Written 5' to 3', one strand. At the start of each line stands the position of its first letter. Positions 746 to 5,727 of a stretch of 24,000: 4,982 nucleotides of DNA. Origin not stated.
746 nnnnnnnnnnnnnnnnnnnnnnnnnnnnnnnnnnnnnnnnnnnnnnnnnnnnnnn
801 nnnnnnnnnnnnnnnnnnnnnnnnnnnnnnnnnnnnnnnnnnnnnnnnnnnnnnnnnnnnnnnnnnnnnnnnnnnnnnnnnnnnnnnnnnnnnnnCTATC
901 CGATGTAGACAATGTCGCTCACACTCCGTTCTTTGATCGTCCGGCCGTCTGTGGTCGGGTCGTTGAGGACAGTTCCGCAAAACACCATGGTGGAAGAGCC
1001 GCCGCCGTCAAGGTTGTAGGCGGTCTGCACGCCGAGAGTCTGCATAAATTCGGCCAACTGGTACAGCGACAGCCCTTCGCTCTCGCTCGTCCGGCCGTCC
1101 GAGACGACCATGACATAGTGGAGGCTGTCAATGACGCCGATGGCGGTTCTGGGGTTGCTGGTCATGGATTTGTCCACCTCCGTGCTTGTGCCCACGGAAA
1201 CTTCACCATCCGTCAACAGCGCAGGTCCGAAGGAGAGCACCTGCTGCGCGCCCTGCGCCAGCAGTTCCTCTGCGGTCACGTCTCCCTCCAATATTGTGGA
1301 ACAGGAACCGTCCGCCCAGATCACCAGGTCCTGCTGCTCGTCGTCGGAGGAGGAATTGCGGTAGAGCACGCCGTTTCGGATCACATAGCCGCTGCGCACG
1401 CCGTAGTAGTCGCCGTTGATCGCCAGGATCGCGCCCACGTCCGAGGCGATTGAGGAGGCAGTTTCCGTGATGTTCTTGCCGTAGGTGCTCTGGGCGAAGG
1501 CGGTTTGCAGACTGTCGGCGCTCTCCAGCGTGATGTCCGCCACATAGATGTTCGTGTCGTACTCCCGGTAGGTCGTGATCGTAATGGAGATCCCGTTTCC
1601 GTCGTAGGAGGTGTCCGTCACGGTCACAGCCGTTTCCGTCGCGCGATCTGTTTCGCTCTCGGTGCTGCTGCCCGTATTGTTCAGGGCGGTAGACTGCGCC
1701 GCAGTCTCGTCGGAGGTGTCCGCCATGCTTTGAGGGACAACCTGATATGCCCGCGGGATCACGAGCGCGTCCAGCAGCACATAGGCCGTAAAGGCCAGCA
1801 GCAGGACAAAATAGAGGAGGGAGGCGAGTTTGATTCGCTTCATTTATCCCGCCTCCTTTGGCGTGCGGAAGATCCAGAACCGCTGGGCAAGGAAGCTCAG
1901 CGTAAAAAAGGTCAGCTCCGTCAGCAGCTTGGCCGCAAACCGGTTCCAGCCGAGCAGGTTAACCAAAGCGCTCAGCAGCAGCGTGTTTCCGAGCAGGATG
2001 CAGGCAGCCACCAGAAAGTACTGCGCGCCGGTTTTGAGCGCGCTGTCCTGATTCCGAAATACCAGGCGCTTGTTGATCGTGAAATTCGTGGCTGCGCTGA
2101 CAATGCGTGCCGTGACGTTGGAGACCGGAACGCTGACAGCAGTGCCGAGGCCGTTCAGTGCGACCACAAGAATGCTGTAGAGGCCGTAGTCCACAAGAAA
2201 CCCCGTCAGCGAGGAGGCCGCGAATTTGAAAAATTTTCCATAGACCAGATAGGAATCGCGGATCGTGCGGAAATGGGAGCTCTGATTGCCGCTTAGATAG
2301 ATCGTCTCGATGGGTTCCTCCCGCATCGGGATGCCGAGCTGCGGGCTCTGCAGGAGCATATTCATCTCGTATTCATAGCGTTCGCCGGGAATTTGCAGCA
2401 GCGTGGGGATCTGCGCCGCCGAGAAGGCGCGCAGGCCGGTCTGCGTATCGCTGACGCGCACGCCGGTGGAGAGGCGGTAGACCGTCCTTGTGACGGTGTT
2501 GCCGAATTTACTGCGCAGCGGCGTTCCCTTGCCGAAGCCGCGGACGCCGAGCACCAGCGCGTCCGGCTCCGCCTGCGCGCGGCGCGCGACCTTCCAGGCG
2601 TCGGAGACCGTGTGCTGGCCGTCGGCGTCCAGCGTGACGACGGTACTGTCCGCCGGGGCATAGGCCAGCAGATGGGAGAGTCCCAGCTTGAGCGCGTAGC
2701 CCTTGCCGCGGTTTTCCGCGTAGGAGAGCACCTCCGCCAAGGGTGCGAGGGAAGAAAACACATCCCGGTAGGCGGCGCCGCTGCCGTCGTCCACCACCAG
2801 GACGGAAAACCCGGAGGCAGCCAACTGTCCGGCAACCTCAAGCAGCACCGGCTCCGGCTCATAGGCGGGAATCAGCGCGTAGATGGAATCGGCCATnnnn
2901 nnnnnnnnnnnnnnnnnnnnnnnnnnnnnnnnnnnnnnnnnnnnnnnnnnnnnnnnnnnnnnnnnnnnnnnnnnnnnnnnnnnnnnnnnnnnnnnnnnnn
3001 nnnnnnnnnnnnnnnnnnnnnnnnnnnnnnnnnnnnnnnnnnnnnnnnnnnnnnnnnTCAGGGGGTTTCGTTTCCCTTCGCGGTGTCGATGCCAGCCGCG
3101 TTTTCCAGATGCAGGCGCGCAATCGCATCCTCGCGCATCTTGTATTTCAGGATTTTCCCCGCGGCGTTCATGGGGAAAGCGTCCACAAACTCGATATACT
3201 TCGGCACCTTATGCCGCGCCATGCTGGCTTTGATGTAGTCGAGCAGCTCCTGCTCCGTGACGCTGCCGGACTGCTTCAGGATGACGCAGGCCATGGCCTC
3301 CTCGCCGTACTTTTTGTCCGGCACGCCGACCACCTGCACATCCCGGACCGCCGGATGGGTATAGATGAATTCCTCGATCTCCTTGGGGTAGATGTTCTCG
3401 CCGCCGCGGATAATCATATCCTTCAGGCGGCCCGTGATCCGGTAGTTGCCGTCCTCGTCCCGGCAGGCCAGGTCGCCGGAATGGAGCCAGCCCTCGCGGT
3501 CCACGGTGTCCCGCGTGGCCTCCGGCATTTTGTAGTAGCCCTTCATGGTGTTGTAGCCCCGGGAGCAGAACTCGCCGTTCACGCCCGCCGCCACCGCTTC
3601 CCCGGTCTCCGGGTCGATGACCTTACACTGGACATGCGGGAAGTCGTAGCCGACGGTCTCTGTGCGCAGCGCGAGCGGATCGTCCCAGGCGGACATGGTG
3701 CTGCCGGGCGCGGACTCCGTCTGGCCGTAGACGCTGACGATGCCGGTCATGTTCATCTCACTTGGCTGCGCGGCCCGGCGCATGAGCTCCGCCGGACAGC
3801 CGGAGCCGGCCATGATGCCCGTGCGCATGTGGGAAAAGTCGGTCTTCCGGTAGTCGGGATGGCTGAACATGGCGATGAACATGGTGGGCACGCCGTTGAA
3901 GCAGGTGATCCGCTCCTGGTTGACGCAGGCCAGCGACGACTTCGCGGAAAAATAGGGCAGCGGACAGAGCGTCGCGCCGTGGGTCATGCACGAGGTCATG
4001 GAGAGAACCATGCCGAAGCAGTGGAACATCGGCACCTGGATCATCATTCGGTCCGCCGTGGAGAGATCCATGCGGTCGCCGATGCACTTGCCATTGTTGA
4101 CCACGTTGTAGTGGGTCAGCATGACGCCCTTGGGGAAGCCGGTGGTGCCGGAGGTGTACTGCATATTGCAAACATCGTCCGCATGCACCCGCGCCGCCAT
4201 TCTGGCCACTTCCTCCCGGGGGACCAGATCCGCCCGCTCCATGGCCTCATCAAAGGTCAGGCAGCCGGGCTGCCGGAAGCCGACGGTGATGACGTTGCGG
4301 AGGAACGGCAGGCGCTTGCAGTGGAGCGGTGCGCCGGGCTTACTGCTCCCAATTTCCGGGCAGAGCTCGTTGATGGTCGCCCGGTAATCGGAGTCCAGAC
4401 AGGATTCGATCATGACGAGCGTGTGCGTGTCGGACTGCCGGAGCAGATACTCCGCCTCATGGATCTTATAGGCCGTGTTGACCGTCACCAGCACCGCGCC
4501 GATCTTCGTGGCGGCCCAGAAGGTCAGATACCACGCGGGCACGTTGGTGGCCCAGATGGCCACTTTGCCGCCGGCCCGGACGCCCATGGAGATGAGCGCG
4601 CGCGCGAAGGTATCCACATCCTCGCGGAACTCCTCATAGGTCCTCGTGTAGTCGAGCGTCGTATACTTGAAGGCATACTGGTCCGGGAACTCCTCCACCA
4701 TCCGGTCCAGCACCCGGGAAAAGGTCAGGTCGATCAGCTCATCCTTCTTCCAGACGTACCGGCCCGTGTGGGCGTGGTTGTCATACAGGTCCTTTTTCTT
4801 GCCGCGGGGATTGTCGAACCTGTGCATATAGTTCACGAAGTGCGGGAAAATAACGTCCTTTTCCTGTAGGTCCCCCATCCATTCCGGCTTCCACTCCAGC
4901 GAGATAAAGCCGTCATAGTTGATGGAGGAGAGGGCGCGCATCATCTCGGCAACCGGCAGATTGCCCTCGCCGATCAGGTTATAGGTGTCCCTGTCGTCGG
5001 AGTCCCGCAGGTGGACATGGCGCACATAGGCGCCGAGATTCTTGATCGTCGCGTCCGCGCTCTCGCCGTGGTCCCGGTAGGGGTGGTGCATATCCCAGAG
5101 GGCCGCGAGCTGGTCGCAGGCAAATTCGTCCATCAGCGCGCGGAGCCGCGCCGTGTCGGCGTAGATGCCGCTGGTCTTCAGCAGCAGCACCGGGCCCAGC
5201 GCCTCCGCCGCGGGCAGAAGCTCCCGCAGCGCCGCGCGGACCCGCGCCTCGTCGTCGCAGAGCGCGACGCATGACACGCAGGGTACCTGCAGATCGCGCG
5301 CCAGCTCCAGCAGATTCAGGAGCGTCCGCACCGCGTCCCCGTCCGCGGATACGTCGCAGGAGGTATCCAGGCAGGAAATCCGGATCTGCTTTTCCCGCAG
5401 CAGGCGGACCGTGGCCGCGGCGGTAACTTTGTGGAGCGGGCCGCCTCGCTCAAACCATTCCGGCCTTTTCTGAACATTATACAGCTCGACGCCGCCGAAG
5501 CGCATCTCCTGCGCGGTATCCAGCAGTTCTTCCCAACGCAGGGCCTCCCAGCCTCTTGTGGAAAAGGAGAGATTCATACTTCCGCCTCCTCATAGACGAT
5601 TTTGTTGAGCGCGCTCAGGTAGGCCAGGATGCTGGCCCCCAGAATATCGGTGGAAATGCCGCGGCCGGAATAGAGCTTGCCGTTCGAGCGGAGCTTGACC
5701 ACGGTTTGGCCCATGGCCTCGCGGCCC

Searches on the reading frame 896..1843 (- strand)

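Call 10: search_protein_families(library=pfam, proteins=[window:896-1843:-], max_evalue=0.001)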
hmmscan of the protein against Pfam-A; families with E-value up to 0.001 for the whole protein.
window:896-1843:- (315 aa): 1 family
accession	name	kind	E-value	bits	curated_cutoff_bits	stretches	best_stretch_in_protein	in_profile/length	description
PF09992.14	NAGPA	-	6e-37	127.9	25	1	137-314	2-168/169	Phosphodiester glycosidase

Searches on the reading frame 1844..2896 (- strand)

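Call 10: search_protein_families(library=pfam, proteins=[window:1844-2896:-], max_evalue=0.001)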
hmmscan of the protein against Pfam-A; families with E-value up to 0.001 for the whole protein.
window:1844-2896:- (350 aa): 2 families
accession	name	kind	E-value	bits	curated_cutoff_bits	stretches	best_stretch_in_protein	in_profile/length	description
PF04138.20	GtrA_DPMS_TM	-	1.6e-17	64.2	26.1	1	224-343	1-117/117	GtrA/DPMS, transmembrane domain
PF00535.33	Glycos_transf_2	-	2.8e-11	44.1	23.3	1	8-130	3-126/168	Glycosyl transferase family 2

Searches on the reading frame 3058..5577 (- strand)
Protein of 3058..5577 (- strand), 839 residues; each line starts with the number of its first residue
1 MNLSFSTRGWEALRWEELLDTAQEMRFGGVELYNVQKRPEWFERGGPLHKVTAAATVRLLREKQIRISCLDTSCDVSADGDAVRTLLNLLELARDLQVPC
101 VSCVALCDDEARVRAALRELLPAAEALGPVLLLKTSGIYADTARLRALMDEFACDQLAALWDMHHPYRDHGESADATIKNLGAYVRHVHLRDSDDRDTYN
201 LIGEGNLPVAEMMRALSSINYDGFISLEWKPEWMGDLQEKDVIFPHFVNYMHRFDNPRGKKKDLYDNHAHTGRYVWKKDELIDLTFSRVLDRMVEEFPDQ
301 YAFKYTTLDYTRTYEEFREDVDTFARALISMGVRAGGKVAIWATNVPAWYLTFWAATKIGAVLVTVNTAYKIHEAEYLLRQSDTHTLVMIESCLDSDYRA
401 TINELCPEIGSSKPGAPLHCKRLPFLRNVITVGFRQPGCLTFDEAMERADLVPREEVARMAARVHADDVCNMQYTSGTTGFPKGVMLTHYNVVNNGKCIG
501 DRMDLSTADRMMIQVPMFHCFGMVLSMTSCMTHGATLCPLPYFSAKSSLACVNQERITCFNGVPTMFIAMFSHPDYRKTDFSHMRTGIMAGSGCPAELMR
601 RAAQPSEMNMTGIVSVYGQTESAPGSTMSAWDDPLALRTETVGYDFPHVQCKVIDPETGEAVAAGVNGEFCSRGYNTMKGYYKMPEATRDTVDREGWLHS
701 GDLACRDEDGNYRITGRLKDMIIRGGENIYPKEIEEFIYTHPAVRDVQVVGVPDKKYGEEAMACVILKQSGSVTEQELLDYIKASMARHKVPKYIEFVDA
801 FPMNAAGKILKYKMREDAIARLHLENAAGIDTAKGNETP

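Call 10: search_protein_families(library=pfam, proteins=[window:3058-5577:-], max_evalue=0.001)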
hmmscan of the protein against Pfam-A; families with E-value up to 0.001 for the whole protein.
window:3058-5577:- (839 aa): 3 families
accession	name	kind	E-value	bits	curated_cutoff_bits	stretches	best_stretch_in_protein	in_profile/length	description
PF00501.34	AMP-binding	-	6.8e-86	288.9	29.9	1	291-682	2-384/384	AMP-binding enzyme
PF01261.30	AP_endonuc_2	-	9.4e-20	71.8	31.1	1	20-232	2-232/249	Xylose isomerase-like TIM barrel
PF13193.12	AMP-binding_C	-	5.1e-19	69.4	24.5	1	733-808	1-76/76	AMP-binding enzyme C-terminal domain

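Call 16: search_protein_families(library=ncbifam, proteins=[window:3058-5577:-], max_evalue=0.00001)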
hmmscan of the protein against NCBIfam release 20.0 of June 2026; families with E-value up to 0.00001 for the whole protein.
window:3058-5577:- (839 aa): 111 families (the best 25 are shown)
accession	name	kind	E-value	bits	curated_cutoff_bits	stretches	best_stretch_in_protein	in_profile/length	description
NF009233.0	PRK12583.1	subfamily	1.9e-203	676.9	832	1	280-824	14-556/558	fatty acid CoA ligase family protein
NF005801.1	PRK07656.1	equivalog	3.9e-122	408.4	657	1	287-815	4-500/500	FadD3 family acyl-CoA ligase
NF004837.0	PRK06187.1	subfamily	9e-122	407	476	1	283-818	7-522/531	long-chain-fatty-acid--CoA ligase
NF006182.0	PRK08316.1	subfamily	1.5e-106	356.9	663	1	285-818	12-517/523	fatty acyl-CoA synthetase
NF004114.0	PRK05605.1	equivalog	7.4e-91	305.2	766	1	280-820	30-571/575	long-chain-fatty-acid--CoA ligase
NF006181.0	PRK08314.1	subfamily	9.1e-90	301.5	705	1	290-822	30-558/563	long-chain-fatty-acid--CoA ligase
NF004758.0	PRK06087.1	equivalog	9e-89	298.3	736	1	286-826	26-543/548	medium-chain fatty-acid--CoA ligase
NF005702.0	PRK07514.1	subfamily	2e-88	297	558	2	458-817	148-499/506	malonyl-CoA synthase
NF005307.0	PRK06839.1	equivalog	4.4e-84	282.9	748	1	311-815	27-490/496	o-succinylbenzoate--CoA ligase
NF005714.0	PRK07529.1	subfamily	3.5e-82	276.7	632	1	288-830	34-588/640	acyl-CoA synthetase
NF052580.1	Str24CoAsynCasG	equivalog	1.5e-81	274.4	750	2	456-814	177-546/548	steroid-24-oyl-CoA synthetase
NF005676.0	PRK07470.1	equivalog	1.4e-79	268.2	774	2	451-825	159-536/544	acyl-CoA synthetase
NF006020.0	PRK08162.1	subfamily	3.3e-79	266.7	677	1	283-818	18-538/545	acyl-CoA synthetase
NF052269.1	Staph_lig_FadD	equivalog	4e-79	266.3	650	2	460-816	143-491/499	long-chain-fatty-acid--CoA ligase FadD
NF005220.0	PRK06710.1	equivalog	6.5e-79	265.5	1116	1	288-816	28-551/563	long-chain-fatty-acid--CoA ligase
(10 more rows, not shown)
